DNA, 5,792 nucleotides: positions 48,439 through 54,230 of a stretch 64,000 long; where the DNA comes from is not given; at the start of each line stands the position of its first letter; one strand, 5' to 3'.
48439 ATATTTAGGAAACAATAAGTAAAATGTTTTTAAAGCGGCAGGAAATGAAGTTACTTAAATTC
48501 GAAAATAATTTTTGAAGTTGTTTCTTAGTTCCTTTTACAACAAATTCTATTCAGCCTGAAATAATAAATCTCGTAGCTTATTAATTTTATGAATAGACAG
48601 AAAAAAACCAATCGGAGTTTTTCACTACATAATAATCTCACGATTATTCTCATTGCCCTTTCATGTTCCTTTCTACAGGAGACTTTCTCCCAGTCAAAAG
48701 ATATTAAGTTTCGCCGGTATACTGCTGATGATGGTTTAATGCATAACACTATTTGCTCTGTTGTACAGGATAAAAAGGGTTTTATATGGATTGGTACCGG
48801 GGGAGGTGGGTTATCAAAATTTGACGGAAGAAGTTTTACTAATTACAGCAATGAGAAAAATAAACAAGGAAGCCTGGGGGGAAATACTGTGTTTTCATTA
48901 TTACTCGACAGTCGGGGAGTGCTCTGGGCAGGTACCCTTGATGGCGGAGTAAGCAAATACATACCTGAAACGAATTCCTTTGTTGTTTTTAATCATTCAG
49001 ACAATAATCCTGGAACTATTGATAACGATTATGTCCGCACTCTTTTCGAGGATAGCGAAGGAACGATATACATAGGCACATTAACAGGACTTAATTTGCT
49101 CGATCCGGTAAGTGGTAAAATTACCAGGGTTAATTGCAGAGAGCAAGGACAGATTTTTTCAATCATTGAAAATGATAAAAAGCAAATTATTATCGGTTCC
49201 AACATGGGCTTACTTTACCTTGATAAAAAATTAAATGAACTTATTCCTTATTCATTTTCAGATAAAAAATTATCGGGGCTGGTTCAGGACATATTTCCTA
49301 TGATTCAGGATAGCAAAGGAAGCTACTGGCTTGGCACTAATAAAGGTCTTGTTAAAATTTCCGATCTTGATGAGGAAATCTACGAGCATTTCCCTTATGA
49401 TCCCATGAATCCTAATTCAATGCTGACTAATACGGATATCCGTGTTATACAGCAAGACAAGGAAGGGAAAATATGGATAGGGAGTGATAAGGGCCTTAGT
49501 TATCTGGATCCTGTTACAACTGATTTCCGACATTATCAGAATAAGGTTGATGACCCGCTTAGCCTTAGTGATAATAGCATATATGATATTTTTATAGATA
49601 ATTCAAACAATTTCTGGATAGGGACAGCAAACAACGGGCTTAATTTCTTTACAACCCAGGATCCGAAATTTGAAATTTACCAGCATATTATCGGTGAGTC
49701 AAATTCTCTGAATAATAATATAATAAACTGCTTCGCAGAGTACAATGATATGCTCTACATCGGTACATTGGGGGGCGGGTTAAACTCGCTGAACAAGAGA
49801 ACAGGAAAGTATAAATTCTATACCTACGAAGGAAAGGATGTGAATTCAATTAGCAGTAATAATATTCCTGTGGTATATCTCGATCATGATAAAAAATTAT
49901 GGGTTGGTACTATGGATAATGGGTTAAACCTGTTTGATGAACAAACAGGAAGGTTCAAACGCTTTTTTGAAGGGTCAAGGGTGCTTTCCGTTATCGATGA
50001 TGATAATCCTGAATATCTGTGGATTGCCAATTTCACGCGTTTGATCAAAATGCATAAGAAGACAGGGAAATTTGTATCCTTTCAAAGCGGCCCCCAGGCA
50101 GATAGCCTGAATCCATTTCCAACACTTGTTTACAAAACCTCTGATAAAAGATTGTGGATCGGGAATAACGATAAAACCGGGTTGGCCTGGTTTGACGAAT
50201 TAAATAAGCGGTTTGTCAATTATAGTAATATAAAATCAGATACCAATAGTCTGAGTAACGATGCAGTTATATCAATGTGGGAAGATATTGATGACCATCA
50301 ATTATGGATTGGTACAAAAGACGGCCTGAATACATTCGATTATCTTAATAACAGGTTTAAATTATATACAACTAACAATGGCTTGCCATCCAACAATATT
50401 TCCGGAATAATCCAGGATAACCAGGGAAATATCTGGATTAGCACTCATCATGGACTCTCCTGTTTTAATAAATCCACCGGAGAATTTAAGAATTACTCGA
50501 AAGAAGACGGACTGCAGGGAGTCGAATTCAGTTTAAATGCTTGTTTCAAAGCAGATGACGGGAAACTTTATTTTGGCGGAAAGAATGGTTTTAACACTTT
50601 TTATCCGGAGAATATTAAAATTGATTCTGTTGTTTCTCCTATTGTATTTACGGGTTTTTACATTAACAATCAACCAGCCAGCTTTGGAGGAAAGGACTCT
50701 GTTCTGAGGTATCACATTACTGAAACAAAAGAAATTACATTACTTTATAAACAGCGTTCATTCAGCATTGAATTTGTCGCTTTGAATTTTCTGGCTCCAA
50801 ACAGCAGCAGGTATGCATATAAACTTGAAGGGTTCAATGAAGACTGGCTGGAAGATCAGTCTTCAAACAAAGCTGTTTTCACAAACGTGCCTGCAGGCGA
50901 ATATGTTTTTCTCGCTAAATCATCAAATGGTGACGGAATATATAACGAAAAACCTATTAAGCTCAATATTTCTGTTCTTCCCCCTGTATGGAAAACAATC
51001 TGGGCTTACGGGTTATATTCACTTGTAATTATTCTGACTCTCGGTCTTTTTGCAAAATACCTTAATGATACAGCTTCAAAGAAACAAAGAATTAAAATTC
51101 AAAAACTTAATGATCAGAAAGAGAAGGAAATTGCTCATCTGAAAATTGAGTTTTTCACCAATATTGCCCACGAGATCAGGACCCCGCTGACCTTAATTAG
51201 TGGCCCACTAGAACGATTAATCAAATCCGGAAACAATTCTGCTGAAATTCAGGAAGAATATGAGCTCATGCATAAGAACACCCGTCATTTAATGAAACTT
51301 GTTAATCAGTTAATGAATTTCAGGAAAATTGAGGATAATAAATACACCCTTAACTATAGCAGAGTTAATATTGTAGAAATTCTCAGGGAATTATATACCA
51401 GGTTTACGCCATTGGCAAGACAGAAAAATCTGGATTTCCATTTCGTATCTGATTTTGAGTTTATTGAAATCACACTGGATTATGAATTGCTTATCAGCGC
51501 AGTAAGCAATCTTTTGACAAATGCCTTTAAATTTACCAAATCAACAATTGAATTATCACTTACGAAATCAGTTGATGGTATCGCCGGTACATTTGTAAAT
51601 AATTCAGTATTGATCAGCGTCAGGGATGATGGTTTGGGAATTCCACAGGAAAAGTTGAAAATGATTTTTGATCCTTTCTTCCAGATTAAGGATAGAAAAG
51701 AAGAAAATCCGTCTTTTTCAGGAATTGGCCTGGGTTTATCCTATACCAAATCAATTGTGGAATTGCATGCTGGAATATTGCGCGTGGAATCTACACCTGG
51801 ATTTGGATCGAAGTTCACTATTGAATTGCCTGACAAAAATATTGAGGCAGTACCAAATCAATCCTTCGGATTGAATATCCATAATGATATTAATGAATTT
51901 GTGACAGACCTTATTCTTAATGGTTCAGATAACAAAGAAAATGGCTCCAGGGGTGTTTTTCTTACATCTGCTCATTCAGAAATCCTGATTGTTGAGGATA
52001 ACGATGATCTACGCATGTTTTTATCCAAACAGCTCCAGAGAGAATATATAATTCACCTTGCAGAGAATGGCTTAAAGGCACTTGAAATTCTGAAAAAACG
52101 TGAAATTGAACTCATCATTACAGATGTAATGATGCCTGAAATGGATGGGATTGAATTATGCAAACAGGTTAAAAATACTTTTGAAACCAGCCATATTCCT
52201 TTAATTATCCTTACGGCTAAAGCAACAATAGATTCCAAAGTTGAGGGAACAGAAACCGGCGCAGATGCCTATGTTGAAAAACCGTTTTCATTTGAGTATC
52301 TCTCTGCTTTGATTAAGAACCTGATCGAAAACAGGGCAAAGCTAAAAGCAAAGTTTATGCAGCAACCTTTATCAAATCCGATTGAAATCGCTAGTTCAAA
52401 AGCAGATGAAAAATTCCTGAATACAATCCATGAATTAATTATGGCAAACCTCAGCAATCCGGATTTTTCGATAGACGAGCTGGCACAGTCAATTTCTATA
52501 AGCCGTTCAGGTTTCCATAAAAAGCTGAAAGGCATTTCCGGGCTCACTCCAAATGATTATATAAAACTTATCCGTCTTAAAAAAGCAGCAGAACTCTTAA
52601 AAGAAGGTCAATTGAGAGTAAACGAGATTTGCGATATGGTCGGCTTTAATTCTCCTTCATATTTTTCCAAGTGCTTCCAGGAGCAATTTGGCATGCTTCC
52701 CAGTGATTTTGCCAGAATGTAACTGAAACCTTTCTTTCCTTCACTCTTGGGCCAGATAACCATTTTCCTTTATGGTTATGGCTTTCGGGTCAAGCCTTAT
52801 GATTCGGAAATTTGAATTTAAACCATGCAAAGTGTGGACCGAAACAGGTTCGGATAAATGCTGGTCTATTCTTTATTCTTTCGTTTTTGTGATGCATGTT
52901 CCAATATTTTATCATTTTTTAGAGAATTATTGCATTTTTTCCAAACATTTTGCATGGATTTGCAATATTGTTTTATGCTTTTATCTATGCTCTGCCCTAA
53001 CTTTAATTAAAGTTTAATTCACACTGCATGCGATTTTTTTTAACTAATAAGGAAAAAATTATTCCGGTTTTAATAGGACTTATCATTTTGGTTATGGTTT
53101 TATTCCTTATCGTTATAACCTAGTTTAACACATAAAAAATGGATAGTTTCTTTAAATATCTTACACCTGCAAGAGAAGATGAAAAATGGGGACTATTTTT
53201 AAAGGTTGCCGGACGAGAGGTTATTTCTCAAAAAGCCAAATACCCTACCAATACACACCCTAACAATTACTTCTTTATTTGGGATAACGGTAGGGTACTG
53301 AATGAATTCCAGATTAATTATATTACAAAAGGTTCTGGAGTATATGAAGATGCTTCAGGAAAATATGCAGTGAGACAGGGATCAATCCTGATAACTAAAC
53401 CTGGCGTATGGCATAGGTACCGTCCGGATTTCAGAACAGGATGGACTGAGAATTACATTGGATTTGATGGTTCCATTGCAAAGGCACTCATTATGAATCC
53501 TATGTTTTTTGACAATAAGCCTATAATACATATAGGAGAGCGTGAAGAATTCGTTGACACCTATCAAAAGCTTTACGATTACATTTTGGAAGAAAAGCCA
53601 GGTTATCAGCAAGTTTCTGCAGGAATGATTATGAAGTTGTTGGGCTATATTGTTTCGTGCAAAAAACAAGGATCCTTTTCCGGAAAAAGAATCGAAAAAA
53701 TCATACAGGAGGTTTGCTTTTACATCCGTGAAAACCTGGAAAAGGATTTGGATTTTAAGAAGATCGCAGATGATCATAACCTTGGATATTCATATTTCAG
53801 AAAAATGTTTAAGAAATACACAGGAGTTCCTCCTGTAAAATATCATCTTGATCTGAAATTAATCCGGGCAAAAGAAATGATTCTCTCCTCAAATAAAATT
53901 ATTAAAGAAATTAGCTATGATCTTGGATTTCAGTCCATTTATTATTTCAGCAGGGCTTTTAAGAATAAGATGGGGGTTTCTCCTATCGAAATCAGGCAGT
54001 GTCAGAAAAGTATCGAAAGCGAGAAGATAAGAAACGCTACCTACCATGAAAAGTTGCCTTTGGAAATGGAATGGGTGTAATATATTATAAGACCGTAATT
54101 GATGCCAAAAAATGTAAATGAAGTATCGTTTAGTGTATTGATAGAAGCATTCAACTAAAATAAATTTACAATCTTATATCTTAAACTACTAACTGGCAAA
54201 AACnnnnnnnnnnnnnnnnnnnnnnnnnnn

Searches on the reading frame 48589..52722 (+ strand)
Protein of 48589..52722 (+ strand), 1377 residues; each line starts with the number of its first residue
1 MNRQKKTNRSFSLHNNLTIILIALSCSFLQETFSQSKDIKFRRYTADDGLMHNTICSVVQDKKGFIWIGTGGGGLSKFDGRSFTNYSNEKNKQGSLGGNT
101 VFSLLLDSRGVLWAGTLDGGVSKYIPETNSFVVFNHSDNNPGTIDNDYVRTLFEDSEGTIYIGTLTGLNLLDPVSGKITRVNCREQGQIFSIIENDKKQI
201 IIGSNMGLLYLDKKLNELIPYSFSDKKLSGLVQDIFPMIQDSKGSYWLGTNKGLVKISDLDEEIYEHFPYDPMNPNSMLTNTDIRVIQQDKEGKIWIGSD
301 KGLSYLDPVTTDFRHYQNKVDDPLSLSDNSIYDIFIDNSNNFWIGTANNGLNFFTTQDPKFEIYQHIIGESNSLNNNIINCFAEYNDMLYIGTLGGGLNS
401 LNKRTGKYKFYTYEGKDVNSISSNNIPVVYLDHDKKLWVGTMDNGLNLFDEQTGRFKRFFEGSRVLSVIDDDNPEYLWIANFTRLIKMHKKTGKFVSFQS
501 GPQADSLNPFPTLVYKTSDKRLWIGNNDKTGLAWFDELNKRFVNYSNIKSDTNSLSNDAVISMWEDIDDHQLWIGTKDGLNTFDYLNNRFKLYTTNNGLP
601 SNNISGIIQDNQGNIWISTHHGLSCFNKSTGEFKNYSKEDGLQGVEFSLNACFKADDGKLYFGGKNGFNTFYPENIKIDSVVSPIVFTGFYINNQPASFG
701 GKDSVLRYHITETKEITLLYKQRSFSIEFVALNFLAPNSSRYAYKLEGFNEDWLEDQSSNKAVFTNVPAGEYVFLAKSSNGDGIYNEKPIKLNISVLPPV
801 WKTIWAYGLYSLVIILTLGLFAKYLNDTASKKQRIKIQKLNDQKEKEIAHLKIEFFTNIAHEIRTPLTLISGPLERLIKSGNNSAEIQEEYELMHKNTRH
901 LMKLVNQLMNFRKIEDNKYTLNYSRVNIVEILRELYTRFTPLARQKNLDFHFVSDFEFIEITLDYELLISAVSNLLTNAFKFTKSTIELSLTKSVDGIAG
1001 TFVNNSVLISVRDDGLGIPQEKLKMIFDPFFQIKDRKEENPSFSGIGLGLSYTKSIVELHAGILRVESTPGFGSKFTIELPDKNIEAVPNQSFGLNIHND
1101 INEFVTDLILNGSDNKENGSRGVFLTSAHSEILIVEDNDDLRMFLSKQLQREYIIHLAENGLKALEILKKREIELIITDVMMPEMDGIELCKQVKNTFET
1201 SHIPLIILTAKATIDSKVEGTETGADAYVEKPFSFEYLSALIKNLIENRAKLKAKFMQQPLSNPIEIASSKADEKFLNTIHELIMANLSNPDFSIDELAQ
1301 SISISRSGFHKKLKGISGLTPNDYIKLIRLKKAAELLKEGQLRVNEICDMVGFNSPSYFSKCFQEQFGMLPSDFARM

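Call 12: search_protein_families(library=pfam, proteins=[window:48589-52722:+], max_evalue=0.001)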
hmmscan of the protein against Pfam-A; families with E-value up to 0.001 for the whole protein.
window:48589-52722:+ (1377 aa): 8 families
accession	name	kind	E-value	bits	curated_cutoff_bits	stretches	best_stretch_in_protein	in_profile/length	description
PF07494.17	Reg_prop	-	3e-41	134.6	20.4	1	598-620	1-23/24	Two component regulator propeller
PF00072.30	Response_reg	-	2e-25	89.6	30.2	1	1132-1242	1-110/111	Response regulator receiver domain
PF02518.31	HATPase_c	-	2.9e-23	82.9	26.4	1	964-1083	2-110/111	Histidine kinase-, DNA gyrase B-, and HSP90-like ATPase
PF12833.13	HTH_18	-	6.9e-19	68.4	33.6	1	1298-1376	1-79/80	Helix-turn-helix domain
PF07495.19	Y_Y_Y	-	1.6e-14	54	26.6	1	734-796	2-64/65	Y_Y_Y domain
PF00165.29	HTH_AraC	-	1.2e-13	51.2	26.6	1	1341-1372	8-38/42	Bacterial regulatory helix-turn-helix proteins, AraC family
PF00512.31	HisKA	-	4.2e-13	49.6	26.9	1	852-916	2-65/66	His Kinase A (phospho-acceptor) domain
PF08450.18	SGL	-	1e-08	35.5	26.3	0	529-639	11-123/246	SMP-30/Gluconolactonase/LRE-like region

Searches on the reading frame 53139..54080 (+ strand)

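Call 12: search_protein_families(library=pfam, proteins=[window:53139-54080:+], max_evalue=0.001)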
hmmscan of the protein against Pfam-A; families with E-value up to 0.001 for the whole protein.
window:53139-54080:+ (313 aa): 4 families
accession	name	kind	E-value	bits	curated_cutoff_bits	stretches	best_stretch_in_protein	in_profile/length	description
PF12833.13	HTH_18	-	2.3e-16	60.3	33.6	1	210-287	2-79/80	Helix-turn-helix domain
PF00165.29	HTH_AraC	-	4.6e-16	58.9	26.6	1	250-287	6-42/42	Bacterial regulatory helix-turn-helix proteins, AraC family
PF02311.25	AraC_binding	-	1.7e-13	50.9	21.1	1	53-117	20-84/135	AraC-like ligand binding domain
PF07883.17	Cupin_2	-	0.00011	22.3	27.2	1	56-95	19-57/70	Cupin domain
